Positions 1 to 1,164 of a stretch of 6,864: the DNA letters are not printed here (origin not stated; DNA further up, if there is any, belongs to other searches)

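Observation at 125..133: G9 homopolymer inside the integrase catalytic region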

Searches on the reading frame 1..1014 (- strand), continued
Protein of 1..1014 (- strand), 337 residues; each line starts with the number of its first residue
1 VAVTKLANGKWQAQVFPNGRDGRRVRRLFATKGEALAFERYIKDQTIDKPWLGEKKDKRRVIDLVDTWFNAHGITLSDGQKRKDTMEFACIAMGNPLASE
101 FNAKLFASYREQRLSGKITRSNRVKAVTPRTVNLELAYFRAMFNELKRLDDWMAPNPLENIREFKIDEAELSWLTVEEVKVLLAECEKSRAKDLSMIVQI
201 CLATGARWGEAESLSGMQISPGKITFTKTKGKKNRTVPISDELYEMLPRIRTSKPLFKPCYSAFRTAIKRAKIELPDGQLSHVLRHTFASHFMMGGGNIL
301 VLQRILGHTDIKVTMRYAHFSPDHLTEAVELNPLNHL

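Call 12: find_encoding_contigs(protein=P0124, flank=10000, max_places=6)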
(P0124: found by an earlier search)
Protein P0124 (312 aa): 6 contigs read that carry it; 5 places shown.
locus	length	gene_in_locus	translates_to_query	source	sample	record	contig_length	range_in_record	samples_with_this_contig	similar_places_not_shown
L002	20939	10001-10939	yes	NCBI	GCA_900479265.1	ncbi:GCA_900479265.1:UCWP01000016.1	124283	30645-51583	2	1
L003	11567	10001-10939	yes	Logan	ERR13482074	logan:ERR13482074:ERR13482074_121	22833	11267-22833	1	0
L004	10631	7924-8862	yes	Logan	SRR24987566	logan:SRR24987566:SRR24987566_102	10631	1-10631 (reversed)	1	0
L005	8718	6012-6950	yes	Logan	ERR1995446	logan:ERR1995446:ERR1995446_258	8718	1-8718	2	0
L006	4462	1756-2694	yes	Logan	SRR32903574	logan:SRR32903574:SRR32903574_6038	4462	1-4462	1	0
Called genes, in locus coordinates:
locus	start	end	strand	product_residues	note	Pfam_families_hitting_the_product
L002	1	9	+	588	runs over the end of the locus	PF06056:Terminase_5, PF03237:Terminase_6N, PF17289:Terminase_6C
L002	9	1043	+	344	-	PF04860:Phage_portal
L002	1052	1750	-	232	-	PF13643:DUF4145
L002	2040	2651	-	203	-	-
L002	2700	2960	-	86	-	-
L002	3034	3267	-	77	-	PF06183:DinI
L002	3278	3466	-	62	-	-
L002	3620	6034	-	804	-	PF05840:Phage_GPA, PF23343:REP_ORF2-G2P (faint)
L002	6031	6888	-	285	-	PF02086:MethyltransfD12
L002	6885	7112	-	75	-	PF01258:zf-dskA_traR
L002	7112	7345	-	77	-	PF10809:DUF2732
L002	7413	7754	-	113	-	PF17282:DUF5347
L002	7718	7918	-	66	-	PF10893:Phage_186_Fil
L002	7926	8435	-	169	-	PF06892:Phage_CP76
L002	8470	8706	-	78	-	-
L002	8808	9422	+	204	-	PF07022:Phage_CI_repr, PF16452:Phage_CI_C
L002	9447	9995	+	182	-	-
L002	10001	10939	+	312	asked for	PF24624:Int_N, PF00589:Phage_integrase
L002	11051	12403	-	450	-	PF27235:AF_1680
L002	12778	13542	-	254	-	PF08021:FAD_binding_9, PF04954:SIP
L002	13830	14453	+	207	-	PF03551:PadR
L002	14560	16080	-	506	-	PF00989:PAS (weak), PF13426:PAS_9 (weak), PF08447:PAS_3, PF00672:HAMP (faint), PF00015:MCPsignal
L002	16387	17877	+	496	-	PF00202:Aminotran_3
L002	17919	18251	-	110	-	PF01588:tRNA_bind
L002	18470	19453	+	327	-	PF00356:LacI, PF00532:Peripla_BP_1 (weak), PF13377:Peripla_BP_3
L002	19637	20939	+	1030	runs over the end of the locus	PF02837:Glyco_hydro_2_N, PF22666:Glyco_hydro_2_N2 (weak), PF00703:Glyco_hydro_2, PF02836:Glyco_hydro_2_C, PF16353:LacZ_4, PF02929:Bgal_small_N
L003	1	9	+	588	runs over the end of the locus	PF06056:Terminase_5, PF03237:Terminase_6N, PF17289:Terminase_6C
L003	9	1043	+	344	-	PF04860:Phage_portal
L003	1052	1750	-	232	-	PF13643:DUF4145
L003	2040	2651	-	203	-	-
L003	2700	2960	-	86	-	-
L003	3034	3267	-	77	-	PF06183:DinI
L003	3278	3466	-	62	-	-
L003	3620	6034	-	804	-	PF05840:Phage_GPA, PF23343:REP_ORF2-G2P (faint)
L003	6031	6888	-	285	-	PF02086:MethyltransfD12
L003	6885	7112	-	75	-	PF01258:zf-dskA_traR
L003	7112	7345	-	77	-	PF10809:DUF2732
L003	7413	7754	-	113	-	PF17282:DUF5347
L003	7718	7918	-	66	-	PF10893:Phage_186_Fil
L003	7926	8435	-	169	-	PF06892:Phage_CP76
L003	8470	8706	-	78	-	-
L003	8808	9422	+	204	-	PF07022:Phage_CI_repr, PF16452:Phage_CI_C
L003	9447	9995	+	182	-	-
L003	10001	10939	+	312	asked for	PF24624:Int_N, PF00589:Phage_integrase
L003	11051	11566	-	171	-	?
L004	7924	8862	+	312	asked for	PF24624:Int_N, PF00589:Phage_integrase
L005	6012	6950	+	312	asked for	PF24624:Int_N, PF00589:Phage_integrase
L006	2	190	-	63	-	?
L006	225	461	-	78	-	-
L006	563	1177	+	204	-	PF07022:Phage_CI_repr, PF16452:Phage_CI_C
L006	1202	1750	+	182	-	-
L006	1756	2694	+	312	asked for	PF24624:Int_N, PF00589:Phage_integrase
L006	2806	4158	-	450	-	PF27235:AF_1680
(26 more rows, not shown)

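Call 13: find_encoding_contigs(protein=P0131, flank=10000, max_places=6)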
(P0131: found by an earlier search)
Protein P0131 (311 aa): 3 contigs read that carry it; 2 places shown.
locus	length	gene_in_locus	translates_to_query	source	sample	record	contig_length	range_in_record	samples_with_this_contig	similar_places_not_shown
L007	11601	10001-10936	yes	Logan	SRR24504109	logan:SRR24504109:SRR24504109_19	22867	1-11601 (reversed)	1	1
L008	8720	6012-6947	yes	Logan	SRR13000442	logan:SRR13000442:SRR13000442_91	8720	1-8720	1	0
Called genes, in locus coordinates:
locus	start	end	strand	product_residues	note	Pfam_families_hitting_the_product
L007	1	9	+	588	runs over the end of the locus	PF06056:Terminase_5, PF03237:Terminase_6N, PF17289:Terminase_6C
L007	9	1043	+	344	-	PF04860:Phage_portal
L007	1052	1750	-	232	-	PF13643:DUF4145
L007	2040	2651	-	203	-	-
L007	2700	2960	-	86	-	-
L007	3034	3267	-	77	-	PF06183:DinI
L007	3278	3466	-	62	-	-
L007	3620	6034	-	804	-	PF05840:Phage_GPA, PF23343:REP_ORF2-G2P (faint)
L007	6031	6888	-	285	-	PF02086:MethyltransfD12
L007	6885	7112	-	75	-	PF01258:zf-dskA_traR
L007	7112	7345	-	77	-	PF10809:DUF2732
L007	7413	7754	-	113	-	PF17282:DUF5347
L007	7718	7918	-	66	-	PF10893:Phage_186_Fil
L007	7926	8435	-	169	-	PF06892:Phage_CP76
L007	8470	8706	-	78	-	-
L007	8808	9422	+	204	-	PF07022:Phage_CI_repr, PF16452:Phage_CI_C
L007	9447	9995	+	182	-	-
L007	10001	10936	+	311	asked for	PF24624:Int_N, PF00589:Phage_integrase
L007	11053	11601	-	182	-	?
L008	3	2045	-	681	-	?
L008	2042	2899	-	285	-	PF02086:MethyltransfD12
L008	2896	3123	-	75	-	PF01258:zf-dskA_traR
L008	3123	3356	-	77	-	PF10809:DUF2732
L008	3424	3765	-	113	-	PF17282:DUF5347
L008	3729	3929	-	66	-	PF10893:Phage_186_Fil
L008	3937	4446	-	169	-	PF06892:Phage_CP76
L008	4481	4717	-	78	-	-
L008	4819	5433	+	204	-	PF07022:Phage_CI_repr, PF16452:Phage_CI_C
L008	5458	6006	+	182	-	-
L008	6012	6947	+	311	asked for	PF24624:Int_N, PF00589:Phage_integrase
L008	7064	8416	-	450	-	PF27235:AF_1680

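Call 14: find_encoding_contigs(protein=P0001, flank=10000, max_places=10)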
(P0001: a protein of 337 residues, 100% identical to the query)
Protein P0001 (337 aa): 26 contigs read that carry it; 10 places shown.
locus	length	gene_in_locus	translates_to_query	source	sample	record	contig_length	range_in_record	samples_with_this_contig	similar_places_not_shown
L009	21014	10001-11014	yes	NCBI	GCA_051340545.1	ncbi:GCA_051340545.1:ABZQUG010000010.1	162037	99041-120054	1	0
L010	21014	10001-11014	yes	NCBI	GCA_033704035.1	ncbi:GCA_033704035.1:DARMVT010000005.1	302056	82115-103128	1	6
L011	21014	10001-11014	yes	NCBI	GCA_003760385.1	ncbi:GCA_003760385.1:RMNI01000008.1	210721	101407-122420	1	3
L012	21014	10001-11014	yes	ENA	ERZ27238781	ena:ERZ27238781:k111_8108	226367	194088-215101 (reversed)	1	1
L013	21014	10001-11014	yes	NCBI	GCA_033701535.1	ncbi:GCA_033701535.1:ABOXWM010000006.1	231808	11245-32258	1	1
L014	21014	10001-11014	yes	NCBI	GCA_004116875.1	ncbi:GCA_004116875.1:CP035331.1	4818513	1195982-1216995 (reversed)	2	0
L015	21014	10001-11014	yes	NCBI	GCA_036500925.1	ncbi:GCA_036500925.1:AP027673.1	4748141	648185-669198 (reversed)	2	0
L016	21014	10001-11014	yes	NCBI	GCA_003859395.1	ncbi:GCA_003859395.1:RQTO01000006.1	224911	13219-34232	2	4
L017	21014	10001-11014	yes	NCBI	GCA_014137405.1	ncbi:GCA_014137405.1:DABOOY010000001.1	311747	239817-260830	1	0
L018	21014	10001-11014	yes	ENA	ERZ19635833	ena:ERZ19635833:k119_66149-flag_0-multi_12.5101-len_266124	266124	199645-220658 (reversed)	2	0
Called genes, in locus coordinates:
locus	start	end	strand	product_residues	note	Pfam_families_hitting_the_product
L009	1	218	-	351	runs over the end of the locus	PF05125:Phage_cap_P2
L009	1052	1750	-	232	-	PF13643:DUF4145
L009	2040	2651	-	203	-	-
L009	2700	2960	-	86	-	-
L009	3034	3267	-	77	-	PF06183:DinI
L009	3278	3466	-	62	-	-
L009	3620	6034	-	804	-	PF05840:Phage_GPA, PF23343:REP_ORF2-G2P (faint)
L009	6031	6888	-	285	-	PF02086:MethyltransfD12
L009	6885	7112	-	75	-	PF01258:zf-dskA_traR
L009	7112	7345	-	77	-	PF10809:DUF2732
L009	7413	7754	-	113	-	PF17282:DUF5347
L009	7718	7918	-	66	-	PF10893:Phage_186_Fil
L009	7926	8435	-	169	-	PF06892:Phage_CP76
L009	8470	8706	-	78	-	-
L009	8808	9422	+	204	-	PF07022:Phage_CI_repr, PF16452:Phage_CI_C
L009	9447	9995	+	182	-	-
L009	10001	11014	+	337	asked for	PF24624:Int_N, PF00589:Phage_integrase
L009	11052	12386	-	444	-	PF27235:AF_1680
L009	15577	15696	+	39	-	-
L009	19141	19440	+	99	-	-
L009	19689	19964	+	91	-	-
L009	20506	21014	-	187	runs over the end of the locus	-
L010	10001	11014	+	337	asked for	PF24624:Int_N, PF00589:Phage_integrase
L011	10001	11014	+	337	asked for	PF24624:Int_N, PF00589:Phage_integrase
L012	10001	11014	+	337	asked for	PF24624:Int_N, PF00589:Phage_integrase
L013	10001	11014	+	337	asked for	PF24624:Int_N, PF00589:Phage_integrase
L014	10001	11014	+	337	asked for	PF24624:Int_N, PF00589:Phage_integrase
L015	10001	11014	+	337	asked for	PF24624:Int_N, PF00589:Phage_integrase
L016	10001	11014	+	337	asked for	PF24624:Int_N, PF00589:Phage_integrase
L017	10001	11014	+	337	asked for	PF24624:Int_N, PF00589:Phage_integrase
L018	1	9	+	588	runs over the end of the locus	PF06056:Terminase_5, PF03237:Terminase_6N, PF17289:Terminase_6C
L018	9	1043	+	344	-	PF04860:Phage_portal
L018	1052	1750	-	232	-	PF13643:DUF4145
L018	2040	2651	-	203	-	-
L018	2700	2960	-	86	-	-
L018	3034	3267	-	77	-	PF06183:DinI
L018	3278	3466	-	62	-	-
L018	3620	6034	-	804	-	PF05840:Phage_GPA, PF23343:REP_ORF2-G2P (faint)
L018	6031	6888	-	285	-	PF02086:MethyltransfD12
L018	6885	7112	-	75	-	PF01258:zf-dskA_traR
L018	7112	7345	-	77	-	PF10809:DUF2732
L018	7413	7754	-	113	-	PF17282:DUF5347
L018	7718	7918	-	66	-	PF10893:Phage_186_Fil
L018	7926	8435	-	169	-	PF06892:Phage_CP76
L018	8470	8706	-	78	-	-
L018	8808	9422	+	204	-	PF07022:Phage_CI_repr, PF16452:Phage_CI_C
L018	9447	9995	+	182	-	-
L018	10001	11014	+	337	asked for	PF24624:Int_N, PF00589:Phage_integrase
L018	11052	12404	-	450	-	PF27235:AF_1680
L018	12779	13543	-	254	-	PF08021:FAD_binding_9, PF04954:SIP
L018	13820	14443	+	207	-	PF03551:PadR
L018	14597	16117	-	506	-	PF00989:PAS (weak), PF13426:PAS_9 (weak), PF08447:PAS_3, PF00672:HAMP (faint), PF00015:MCPsignal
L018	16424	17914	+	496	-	PF00202:Aminotran_3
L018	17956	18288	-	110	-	PF01588:tRNA_bind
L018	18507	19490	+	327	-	PF00356:LacI, PF00532:Peripla_BP_1 (weak), PF13377:Peripla_BP_3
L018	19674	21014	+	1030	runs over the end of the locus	PF02837:Glyco_hydro_2_N, PF22666:Glyco_hydro_2_N2 (weak), PF00703:Glyco_hydro_2, PF02836:Glyco_hydro_2_C, PF16353:LacZ_4, PF02929:Bgal_small_N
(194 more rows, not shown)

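Call 15: find_encoding_contigs(protein=P0121, flank=10000, max_places=10)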
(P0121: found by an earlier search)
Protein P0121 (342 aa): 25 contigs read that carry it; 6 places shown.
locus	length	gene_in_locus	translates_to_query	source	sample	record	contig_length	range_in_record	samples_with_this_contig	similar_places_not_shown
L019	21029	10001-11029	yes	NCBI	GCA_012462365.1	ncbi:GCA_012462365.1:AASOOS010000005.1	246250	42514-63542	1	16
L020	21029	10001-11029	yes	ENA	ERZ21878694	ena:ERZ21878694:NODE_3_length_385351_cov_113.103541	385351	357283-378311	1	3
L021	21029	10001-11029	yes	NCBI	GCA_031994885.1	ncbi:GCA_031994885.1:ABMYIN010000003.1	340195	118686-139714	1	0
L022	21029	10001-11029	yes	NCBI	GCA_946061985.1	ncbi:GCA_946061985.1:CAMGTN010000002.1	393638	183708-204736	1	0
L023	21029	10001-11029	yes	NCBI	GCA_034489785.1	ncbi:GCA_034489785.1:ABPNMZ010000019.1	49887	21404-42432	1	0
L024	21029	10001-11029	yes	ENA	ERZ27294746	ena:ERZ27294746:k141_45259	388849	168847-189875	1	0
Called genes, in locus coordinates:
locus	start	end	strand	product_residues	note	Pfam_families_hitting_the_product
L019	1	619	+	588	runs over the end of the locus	PF06056:Terminase_5, PF03237:Terminase_6N, PF17289:Terminase_6C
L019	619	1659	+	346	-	PF04860:Phage_portal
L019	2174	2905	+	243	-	PF11185:DUF2971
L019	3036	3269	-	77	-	PF06183:DinI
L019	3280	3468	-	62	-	-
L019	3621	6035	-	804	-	PF05840:Phage_GPA, PF23343:REP_ORF2-G2P (faint)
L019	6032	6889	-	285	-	PF02086:MethyltransfD12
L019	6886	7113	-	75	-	PF01258:zf-dskA_traR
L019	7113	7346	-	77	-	PF10809:DUF2732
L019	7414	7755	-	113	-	PF17282:DUF5347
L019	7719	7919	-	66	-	PF10893:Phage_186_Fil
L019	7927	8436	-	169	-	PF06892:Phage_CP76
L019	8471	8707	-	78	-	-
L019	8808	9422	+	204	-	PF07022:Phage_CI_repr, PF16452:Phage_CI_C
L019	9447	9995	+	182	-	-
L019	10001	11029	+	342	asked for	PF24624:Int_N, PF00589:Phage_integrase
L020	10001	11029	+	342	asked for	PF24624:Int_N, PF00589:Phage_integrase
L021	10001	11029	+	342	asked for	PF24624:Int_N, PF00589:Phage_integrase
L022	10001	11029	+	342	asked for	PF24624:Int_N, PF00589:Phage_integrase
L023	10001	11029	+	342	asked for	PF24624:Int_N, PF00589:Phage_integrase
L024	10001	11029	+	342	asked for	PF24624:Int_N, PF00589:Phage_integrase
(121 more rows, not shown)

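Call 21: search_solved_structures(query=window:1-1014:-, show_alignments=2, max_evalue=0.00001)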
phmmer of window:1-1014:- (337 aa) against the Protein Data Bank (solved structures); distinct sequences matched with E-value up to 0.00001: 9.
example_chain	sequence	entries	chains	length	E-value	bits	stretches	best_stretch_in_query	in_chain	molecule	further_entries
1aih_A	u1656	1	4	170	8.2e-66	225.9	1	168-335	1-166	HP1 INTEGRASE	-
5c6k_A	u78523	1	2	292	1.5e-52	182.3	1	48-335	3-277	Integrase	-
5dor_A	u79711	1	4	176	3.4e-41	145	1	173-335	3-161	Integrase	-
4a8e_A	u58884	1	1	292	1.5e-10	44.3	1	125-330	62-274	PROBABLE TYROSINE RECOMBINASE XERC-LIKE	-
2a3v_A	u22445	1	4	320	2.8e-09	40.1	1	269-321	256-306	site-specific recombinase IntI4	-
1a0p_A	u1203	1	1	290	4.8e-09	39.3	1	281-326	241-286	SITE-SPECIFIC RECOMBINASE XERD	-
5dcf_A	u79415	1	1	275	8.7e-09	38.5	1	281-327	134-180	Tyrosine recombinase XerD,DNA translocase FtsK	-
5hxy_A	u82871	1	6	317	1.4e-08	37.8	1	280-327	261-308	Tyrosine recombinase XerA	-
9i5v_14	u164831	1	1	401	6.1e-06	29.1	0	260-332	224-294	Ribosome-associated translation inhibitor RaiA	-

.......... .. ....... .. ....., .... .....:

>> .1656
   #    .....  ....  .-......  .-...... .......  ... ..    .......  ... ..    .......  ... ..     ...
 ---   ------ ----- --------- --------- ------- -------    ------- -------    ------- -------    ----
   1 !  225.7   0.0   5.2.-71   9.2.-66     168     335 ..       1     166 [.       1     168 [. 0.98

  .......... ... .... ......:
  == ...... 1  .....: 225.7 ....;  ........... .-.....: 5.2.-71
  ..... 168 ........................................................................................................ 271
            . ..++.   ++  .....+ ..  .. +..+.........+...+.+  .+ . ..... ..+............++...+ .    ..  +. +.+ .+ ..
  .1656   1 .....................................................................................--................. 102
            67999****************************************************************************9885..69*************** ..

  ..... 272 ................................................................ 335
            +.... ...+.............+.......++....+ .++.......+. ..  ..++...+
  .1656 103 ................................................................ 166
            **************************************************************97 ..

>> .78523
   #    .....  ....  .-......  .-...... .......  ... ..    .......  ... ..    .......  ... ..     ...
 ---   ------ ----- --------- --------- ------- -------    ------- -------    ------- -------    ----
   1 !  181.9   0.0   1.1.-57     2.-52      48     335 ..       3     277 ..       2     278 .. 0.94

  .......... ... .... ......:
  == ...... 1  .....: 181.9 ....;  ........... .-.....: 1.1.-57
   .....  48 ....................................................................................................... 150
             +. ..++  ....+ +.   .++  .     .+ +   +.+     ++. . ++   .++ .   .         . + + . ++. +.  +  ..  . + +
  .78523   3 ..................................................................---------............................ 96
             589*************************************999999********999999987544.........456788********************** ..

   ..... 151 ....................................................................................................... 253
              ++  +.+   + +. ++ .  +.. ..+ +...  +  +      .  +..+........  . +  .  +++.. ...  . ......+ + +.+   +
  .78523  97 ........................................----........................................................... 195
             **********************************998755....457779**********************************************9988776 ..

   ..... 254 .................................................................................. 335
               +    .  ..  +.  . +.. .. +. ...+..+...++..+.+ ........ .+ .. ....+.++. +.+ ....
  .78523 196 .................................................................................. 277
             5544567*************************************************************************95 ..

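Call 24: find_related_loci(query=A2, collection=genome_contigs, flank=2000)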
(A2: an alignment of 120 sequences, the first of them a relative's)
Query A2 (337 aa) in genome_contigs; peptide patterns used: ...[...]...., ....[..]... (x = any residue, [..] = any of these).
540 stretches matched a pattern; 485 encode a relative of the query (tblastn E <= 1e-3); the best 80 are kept; 80 distinct loci.
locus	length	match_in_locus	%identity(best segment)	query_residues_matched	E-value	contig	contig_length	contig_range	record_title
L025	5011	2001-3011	97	1-337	0e+0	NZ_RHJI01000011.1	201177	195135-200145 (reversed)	Escherichia sp. E1V33 1V33_11_consensus, whole genome shotgun sequence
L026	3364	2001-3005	87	1-335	0e+0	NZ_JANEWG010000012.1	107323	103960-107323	Citrobacter sp. Awk 4 510132-22-12, whole genome shotgun sequence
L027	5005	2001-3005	86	1-335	0e+0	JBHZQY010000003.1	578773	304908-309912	Erwiniaceae bacterium CAU 1747 contig3, whole genome shotgun sequence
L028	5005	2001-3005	83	1-335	0e+0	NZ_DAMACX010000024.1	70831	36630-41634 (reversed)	MAG: Pseudescherichia sp. isolate CTOTU48004 NODE_37_length_70831_cov_5.811221, whole genome shotgun sequence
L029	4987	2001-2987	84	1-329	0e+0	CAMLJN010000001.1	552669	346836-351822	MAG: uncultured Buttiauxella sp. isolate SRR12181029_bin.1_metawrap_v1.3.0_MAG genome assembly, contig: ERZ12593168_1, w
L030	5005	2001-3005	84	1-335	0e+0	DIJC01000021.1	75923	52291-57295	MAG TPA_asm: Enterobacteriaceae bacterium UBA5654 UBA5654_contig_225, whole genome shotgun sequence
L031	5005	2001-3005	82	1-335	0e+0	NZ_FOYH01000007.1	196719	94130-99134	Enterobacter sp. kpr-6, whole genome shotgun sequence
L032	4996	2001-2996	81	1-330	0e+0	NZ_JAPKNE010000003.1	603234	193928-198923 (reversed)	Enterobacter nematophilus strain E-TC7 Strain6_1a_3, whole genome shotgun sequence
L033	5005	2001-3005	84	1-335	0e+0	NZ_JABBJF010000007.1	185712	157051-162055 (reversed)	Kluyvera sichuanensis strain 090646 contig00007, whole genome shotgun sequence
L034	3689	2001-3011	76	1-337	0e+0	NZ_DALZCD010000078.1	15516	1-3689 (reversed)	MAG: Erwinia sp. isolate CTOTU46998 NODE_191_length_15516_cov_5.143134, whole genome shotgun sequence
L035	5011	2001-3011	75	1-337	0e+0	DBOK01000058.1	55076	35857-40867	MAG TPA_asm: Candidatus Pantoea superficialis isolate UBA648 UBA648_contig_192, whole genome shotgun sequence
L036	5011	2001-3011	76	1-337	0e+0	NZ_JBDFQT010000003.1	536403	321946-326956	Erwinia sp. Eh17-17 scaffold_3, whole genome shotgun sequence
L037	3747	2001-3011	75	1-337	0e+0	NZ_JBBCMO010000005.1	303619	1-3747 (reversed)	Pantoea sp. AS142 contig00005, whole genome shotgun sequence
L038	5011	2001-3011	74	1-337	0e+0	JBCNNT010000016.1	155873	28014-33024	MAG: Enterobacter sp. isolate SMAGNO108 Contig16, whole genome shotgun sequence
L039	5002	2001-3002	75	1-334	0e+0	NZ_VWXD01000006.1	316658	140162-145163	Candidatus Pantoea formicae isolate Acro-805 NODE_6_length_316658_cov_75.597063, whole genome shotgun sequence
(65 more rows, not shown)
